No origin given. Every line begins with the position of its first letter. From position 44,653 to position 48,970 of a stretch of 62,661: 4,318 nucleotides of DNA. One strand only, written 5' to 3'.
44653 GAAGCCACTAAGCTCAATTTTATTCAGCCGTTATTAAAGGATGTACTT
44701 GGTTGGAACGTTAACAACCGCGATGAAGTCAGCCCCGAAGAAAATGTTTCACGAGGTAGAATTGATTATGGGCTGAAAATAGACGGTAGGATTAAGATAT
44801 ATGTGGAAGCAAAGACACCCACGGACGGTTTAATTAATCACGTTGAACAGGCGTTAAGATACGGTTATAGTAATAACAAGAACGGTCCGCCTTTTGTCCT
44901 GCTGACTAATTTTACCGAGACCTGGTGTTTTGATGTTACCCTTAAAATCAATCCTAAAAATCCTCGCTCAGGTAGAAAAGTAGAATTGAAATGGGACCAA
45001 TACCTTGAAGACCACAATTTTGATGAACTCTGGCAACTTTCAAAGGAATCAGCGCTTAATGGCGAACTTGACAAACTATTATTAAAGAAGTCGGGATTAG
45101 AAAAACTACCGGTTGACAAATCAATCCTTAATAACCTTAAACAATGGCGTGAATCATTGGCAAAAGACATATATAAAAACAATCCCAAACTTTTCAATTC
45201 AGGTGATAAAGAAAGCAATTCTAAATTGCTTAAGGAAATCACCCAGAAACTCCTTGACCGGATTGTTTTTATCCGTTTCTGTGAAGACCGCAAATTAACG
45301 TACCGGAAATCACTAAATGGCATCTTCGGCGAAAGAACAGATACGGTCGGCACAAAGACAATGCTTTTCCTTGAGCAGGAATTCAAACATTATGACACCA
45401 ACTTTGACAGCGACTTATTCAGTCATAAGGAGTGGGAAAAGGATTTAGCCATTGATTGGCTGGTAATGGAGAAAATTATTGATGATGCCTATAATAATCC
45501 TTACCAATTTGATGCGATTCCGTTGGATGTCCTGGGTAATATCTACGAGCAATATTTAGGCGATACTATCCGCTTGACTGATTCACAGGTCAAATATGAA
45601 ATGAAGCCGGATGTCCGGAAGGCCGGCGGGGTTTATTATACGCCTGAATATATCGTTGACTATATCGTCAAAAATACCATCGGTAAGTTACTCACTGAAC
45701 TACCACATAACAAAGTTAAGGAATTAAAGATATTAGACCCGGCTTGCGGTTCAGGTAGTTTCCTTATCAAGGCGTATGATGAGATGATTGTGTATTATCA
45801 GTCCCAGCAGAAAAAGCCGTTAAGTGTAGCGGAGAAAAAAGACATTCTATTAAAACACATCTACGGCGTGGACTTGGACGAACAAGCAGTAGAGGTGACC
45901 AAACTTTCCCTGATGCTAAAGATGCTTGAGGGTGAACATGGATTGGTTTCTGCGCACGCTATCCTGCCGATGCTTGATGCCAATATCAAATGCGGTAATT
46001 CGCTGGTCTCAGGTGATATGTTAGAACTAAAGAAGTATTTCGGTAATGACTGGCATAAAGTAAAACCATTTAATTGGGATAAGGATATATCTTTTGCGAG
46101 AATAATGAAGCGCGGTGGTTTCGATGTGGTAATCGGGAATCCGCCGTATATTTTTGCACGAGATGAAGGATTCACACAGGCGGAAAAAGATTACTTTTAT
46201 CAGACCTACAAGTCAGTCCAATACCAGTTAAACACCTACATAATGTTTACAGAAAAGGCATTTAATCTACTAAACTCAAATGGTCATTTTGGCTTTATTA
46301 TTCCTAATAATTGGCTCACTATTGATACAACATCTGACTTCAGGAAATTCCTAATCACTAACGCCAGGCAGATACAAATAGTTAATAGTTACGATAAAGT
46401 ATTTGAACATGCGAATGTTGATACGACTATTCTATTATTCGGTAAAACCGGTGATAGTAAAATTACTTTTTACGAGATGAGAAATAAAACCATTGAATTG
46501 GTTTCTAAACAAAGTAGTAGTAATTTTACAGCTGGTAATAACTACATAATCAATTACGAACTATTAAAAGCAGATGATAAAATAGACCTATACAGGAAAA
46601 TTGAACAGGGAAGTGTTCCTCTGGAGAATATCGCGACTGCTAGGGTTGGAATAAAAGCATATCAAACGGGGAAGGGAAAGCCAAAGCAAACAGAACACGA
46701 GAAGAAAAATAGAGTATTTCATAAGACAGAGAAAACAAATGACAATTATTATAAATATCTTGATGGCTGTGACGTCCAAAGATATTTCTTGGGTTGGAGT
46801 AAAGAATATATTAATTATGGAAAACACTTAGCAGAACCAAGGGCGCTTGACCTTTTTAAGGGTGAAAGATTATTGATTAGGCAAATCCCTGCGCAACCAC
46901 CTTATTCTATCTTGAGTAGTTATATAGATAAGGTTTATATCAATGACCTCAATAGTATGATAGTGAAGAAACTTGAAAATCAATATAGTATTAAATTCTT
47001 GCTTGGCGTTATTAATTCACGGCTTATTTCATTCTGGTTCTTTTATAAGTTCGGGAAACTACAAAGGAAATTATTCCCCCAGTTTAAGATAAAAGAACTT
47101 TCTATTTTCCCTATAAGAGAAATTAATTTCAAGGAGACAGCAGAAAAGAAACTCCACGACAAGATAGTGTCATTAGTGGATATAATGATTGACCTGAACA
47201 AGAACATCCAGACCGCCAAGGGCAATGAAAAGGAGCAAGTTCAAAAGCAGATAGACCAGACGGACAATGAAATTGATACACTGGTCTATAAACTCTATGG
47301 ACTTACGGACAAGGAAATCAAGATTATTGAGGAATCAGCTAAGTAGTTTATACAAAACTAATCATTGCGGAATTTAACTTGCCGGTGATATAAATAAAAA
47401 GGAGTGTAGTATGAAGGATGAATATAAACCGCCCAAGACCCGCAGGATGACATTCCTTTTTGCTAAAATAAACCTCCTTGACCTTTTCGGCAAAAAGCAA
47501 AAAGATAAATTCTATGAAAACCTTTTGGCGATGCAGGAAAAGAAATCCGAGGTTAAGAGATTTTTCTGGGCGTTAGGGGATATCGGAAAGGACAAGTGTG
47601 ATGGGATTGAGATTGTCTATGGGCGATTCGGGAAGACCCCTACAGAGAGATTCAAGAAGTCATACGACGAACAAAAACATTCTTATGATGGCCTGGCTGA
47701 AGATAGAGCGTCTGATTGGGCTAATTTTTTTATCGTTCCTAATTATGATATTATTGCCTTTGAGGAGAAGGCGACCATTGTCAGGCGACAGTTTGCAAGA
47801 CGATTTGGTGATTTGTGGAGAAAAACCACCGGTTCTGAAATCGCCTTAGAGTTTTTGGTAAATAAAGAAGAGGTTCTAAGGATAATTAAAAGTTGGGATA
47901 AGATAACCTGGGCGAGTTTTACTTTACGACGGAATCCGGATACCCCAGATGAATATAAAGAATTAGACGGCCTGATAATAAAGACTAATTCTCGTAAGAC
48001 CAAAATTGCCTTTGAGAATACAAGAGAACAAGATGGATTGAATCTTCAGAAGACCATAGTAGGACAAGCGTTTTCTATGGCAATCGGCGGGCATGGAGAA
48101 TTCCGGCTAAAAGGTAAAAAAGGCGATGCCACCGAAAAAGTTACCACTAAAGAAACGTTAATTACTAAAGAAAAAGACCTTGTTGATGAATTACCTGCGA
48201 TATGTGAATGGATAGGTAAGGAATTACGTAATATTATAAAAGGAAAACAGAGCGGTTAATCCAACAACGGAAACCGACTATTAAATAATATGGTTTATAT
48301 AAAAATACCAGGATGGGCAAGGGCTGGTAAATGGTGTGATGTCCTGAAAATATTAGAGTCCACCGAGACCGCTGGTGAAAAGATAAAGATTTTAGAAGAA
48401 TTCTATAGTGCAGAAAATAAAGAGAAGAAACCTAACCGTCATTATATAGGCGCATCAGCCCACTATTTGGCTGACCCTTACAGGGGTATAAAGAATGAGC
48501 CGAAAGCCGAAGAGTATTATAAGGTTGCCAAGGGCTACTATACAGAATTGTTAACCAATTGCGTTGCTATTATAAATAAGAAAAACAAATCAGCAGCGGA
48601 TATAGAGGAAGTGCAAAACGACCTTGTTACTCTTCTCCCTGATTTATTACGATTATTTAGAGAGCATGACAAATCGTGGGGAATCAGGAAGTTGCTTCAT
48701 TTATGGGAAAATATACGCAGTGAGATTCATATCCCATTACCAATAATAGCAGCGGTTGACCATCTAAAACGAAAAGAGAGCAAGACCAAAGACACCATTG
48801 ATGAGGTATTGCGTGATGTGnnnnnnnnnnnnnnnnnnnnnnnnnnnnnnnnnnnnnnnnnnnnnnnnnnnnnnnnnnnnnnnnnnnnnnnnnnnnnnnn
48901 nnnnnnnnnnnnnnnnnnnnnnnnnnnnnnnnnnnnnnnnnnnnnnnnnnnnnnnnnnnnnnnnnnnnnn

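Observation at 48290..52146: Complete sigma54 circuit inside a defence island driving module copy 2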

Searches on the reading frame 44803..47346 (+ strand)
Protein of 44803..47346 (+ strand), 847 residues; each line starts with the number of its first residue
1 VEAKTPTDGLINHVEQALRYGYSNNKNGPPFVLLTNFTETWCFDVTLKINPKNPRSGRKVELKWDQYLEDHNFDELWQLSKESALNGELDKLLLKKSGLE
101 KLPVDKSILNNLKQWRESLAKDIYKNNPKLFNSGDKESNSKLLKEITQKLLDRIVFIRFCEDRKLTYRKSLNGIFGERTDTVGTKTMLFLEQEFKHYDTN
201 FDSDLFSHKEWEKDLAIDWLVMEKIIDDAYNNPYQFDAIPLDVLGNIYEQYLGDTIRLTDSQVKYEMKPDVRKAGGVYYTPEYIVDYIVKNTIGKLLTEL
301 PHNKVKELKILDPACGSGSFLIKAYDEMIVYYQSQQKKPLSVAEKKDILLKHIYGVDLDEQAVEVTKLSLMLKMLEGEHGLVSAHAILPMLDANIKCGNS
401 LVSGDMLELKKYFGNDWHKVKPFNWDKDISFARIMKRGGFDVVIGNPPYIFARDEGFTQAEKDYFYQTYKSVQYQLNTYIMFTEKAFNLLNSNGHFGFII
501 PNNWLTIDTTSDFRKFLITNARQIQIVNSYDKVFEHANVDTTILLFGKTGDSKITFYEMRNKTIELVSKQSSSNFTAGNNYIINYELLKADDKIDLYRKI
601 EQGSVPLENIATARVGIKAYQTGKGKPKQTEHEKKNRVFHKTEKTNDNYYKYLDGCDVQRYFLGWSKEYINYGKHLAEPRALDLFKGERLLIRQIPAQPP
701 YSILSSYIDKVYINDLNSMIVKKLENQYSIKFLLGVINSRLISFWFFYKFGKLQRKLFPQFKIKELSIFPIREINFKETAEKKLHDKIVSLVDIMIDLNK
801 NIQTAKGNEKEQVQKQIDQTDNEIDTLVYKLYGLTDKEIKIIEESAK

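Call 6: search_protein_families(library=pfam, proteins=[window:44803-47346:+], max_evalue=0.01)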
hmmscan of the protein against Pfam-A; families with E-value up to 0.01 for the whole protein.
window:44803-47346:+ (847 aa): 6 families
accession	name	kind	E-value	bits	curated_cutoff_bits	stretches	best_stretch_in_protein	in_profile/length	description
PF07669.17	Eco57I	-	9.1e-37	127.2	25.3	1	351-534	1-171/171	Eco57I restriction-modification methylase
PF02384.22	N6_Mtase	-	2.7e-22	80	20.4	1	242-566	4-253/311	N-6 DNA Methylase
PF12950.13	TaqI_C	-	1.7e-18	67.4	26.5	1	651-771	2-118/118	TaqI-like C-terminal specificity domain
PF20473.4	MmeI_Mtase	-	1.4e-17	64.2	27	1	302-500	15-198/259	MmeI, DNA-methyltransferase domain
PF01170.24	UPF0020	-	1.1e-06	29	22.3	1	306-370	28-96/197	RMKL-like, methyltransferase domain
PF13847.12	Methyltransf_31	-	0.006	16.7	27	0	306-367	3-45/145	Methyltransferase domain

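Call 13: search_protein_families(library=padloc, proteins=[window:44803-47346:+], max_evalue=0.01)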
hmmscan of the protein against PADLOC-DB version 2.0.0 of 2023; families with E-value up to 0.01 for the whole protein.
window:44803-47346:+ (847 aa): 72 families (the best 25 are shown)
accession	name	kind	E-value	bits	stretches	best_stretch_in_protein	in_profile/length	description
PDLC03604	REase_MTase_IIG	-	1.1e-124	415.6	2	2-617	95-720/1011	Type IIG restriction enzyme-methyltransferase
PDLC03612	REase_MTase_IIG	-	2.3e-48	163.2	4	439-670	806-1045/1247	Type IIG restriction enzyme-methyltransferase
PDLC03609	REase_MTase_IIG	-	4.1e-46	155.3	3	306-592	435-711/1066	Type IIG restriction enzyme-methyltransferase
PDLC03629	REase_MTase_IIG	-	6.6e-38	128.2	1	238-561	342-701/1182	Type IIG restriction enzyme-methyltransferase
PDLC02529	PglX|PglXI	-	6.7e-36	121.4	1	151-504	69-424/1189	PglX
PDLC03335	MTase_II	-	7.6e-36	121.9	1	247-594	51-351/607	Type II methyltransferase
PDLC03596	REase_MTase_IIG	-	4.9e-29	99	3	425-667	696-939/1148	Type IIG restriction enzyme-methyltransferase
PDLC03348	MTase_II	-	7.5e-28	95.5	2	436-842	343-708/727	Type II methyltransferase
PDLC02521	PglX|PglXI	-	6.5e-27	91.9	2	432-576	475-617/1174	PglX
PDLC02643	DrmMI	-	9.1e-26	88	2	413-550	843-982/1347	DrmMI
PDLC03021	MTase_I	-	3.4e-25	86.8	2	437-652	270-481/491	Type I methyltransferase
PDLC02525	PglX|PglXI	-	1.1e-24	85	3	302-379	279-354/607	PglX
PDLC03250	MTase_II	-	1.6e-24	84.6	3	347-618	257-526/775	Type II methyltransferase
PDLC03267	MTase_II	-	2.1e-24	84.4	2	432-617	99-294/539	Type II methyltransferase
PDLC03630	REase_MTase_IIG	-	1.5e-23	80.6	3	269-369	364-465/1100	Type IIG restriction enzyme-methyltransferase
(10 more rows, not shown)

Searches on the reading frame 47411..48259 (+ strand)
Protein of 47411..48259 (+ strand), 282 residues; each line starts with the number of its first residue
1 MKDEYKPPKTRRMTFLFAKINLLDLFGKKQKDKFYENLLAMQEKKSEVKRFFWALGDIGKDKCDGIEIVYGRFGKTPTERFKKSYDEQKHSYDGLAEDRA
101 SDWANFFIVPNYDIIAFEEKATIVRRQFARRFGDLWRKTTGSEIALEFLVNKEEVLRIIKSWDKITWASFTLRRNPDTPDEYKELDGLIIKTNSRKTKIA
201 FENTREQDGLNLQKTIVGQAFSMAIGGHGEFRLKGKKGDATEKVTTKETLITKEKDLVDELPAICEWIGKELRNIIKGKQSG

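Call 6: search_protein_families(library=pfam, proteins=[window:47411-48259:+], max_evalue=0.01)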
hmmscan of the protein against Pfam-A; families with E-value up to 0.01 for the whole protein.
window:47411-48259:+ (282 aa): 0 families

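Call 12: search_protein_families(library=phrogs, proteins=[window:47411-48259:+], max_evalue=0.01)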
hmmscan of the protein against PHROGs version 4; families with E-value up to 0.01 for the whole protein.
window:47411-48259:+ (282 aa): 0 families

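Call 13: search_protein_families(library=padloc, proteins=[window:47411-48259:+], max_evalue=0.01)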
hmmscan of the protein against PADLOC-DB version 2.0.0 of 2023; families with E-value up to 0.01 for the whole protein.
window:47411-48259:+ (282 aa): 0 families

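Call 14: search_protein_families(library=ncbifam, proteins=[window:47411-48259:+], max_evalue=0.01)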
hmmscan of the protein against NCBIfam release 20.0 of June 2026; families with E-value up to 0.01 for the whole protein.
window:47411-48259:+ (282 aa): 0 families

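Call 38: search_protein_families(library=pfam, proteins=[window:47411-48259:+], max_evalue=1)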
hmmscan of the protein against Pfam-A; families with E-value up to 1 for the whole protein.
window:47411-48259:+ (282 aa): 0 families

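Call 57: find_homologous_proteins(query=window:47411-48259:+, max_evalue=0.001)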
Query window:47411-48259:+ (282 aa): 1 proteins with E <= 0.001 among 506 candidates.
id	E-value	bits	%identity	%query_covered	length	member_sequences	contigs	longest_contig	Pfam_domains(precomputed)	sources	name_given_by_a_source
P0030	2.6e-95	337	86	63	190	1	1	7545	-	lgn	-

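Call 58: find_encoding_contigs(protein=P0030, flank=8000, max_places=3)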
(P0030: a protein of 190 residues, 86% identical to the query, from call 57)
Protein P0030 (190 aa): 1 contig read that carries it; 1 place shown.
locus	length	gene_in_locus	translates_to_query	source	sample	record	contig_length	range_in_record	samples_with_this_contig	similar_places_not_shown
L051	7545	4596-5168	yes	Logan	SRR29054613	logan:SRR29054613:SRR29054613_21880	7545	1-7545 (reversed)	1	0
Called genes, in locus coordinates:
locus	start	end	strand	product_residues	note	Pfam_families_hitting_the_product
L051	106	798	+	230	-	PF01541:GIY-YIG (weak), PF18755:RAMA, PF14267:DUF4357 (weak)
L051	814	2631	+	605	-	PF09491:RE_AlwI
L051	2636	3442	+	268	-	PF01555:N6_N4_Mtase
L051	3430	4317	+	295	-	PF01555:N6_N4_Mtase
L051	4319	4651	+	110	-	-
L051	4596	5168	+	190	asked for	-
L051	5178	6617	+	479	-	PF00004:AAA (faint), PF00158:Sigma54_activat, PF14532:Sigma54_activ_2, PF07728:AAA_5 (weak), PF25601:AAA_lid_14, PF02954:HTH_8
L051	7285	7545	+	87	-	?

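Call 89: search_solved_structures(query=window:47411-48259:+, max_evalue=10)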
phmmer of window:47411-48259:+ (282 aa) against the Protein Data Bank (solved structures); distinct sequences matched with E-value up to 10: 0.

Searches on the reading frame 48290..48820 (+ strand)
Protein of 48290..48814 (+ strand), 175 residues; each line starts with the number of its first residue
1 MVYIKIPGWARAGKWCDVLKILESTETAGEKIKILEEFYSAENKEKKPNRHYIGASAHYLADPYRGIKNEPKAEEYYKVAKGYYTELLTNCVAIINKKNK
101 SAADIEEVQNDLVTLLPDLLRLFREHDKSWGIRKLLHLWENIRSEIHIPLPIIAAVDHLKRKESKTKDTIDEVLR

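Call 38: search_protein_families(library=pfam, proteins=[window:48290-48814:+], max_evalue=1)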
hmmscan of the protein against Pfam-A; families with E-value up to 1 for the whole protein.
window:48290-48814:+ (175 aa): 2 families
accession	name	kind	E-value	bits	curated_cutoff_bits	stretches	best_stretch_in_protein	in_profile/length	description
PF07367.17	FB_lectin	-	0.11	12.9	25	1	13-51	74-108/140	Fungal fruit body lectin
PF23472.1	LysM2_CERK1_LYK3_4_5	-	0.15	12.4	27.4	1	73-106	14-46/56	LYK3/4/5 LysM2 domain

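Call 64: search_protein_representatives(protein=window:48290-48814:+)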
Query: 175 residues. Proteins with E-value up to 0.001 (for the whole library): 1; up to 1e-10: 1; up to 1e-30: 1. The best 1 are listed.
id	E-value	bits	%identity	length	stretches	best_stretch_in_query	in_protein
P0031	1.8e-62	226.9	64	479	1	6-174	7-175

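Call 67: find_related_loci(query=A3, collection=metagenome_contigs, flank=6000)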
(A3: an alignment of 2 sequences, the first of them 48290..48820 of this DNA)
Query A3 (177 aa) in metagenome_contigs; peptide patterns used: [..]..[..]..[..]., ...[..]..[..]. (x = any residue, [..] = any of these).
600 stretches matched a pattern, but none encodes a relative of the query by tblastn (E <= 1e-3).

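Call 68: find_related_loci(query=A3, collection=genome_contigs, flank=6000)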
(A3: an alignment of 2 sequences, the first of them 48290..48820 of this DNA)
Query A3 (177 aa) in genome_contigs; peptide patterns used: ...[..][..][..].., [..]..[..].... (x = any residue, [..] = any of these).
208 stretches matched a pattern, but none encodes a relative of the query by tblastn (E <= 1e-3).

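Call 80: predict_structure(alignment_id=A3)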
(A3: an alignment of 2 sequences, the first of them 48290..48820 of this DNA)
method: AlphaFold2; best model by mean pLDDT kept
length: 177 residues; sequences in the alignment: 2
mean_pLDDT: 63.5   pTM: 0.57
mean pLDDT of the five models: 63.5, 56.2, 55.0, 55.0, 50.8
residues with pLDDT >= 90: 0; 70-90: 67; 50-70: 85; < 50: 25
segments of 3 or more residues with pLDDT < 50: 1-6, 162-177
pLDDT, mean of each block of 10 residues (from residue 1): 43 70 78 78 61 68 60 70 75 77 74 70 61 64 59 52 41 33
secondary structure, 60 per line:
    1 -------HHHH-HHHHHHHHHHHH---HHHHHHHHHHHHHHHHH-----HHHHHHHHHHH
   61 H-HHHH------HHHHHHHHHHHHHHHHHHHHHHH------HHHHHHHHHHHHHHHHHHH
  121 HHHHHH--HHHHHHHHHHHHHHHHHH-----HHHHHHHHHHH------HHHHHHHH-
elements in order: H8-11 H13-24 H28-44 H50-61 H63-66 H73-95 H102-126 H129-146 H152-162 H169-176

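Call 83: fold_search(model_id=the predicted structure, library=pdb)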
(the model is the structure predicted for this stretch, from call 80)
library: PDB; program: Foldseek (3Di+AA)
matches with E <= 10: 291; with E <= 0.001: 0
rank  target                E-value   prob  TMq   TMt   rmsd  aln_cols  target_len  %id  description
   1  6xr2_D                1.8e-01  0.93  0.44  0.46  11.4       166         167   17  Computationally designed right-handed alpha/alpha homotrimeric toroid with 3 repeats per subunit (released 2021-07-14)
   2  8gs2_B                3.7e-01  0.38  0.30  0.15  11.8       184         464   13  Structure of the Cas7-11-Csx29-guide RNA-target RNA (non-matching PFS) complex (released 2022-11-09)
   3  9dt9_A                6.4e-01  0.57  0.30  0.41   6.8       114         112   15  Crystal Structure of 231_C2_TrkA (released 2025-04-23)
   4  8e12_B                6.4e-01  0.30  0.29  0.31  11.8       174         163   17  Homotrimeric variant of tcTRP9, BGL14 (released 2023-04-12)
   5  8ga7                  8.7e-01  0.20  0.22  0.09  19.9       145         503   14  Geometrically programmable nanomaterial construction using regularized protein building blocks (released 2024-03-13)
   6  6xr2_F                9.1e-01  0.66  0.45  0.48  10.0       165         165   17  Computationally designed right-handed alpha/alpha homotrimeric toroid with 3 repeats per subunit (released 2021-07-14)
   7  9jxf_B                1.0e+00  0.18  0.27  0.10  22.8       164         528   10  Cryo-EM structure of apo human XPR1, class 2, with asymmetrically dimerized SPX domains (released 2025-08-27)
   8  9hvq_Q                1.1e+00  0.21  0.27  0.07  12.8       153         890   17  Structure of the transcribing Pol II-DSIF-PAF-SPT6-RECQL5 complex (released 2025-07-16)
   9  4gpk_J                1.4e+00  0.20  0.26  0.16  14.0       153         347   11  Crystal structure of NprR in complex with its cognate peptide NprX (released 2013-07-03)
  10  8e0m_G                1.4e+00  0.60  0.45  0.49  10.0       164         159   16  Homotrimeric variant of tcTRP9, BGL15 (released 2023-04-12)
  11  4buj_B                1.5e+00  0.18  0.29  0.07  11.6       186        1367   14  Crystal structure of the S. cerevisiae Ski2-3-8 complex (released 2013-08-28)
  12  7pub_Fh               1.6e+00  0.41  0.43  0.30  22.6       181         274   10  Late assembly intermediate of the Trypanosoma brucei mitoribosomal small subunit (released 2022-05-04)
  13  8gaq_A                1.6e+00  0.12  0.22  0.25  14.4       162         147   15  C5HR2_4r: Extendable repeat protein pentamer (released 2023-08-30)
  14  4tql_A                1.7e+00  0.09  0.20  0.16  27.9       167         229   10  Computationally designed three helix bundle (released 2014-10-15)
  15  9rn6_A                1.7e+00  0.06  0.17  0.15  27.2       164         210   16  Crystal structure of a protein mimic of SARS-CoV-2 spike's HR1 domain in complex with two nanobodies bound to differen (released 2026-01-21)
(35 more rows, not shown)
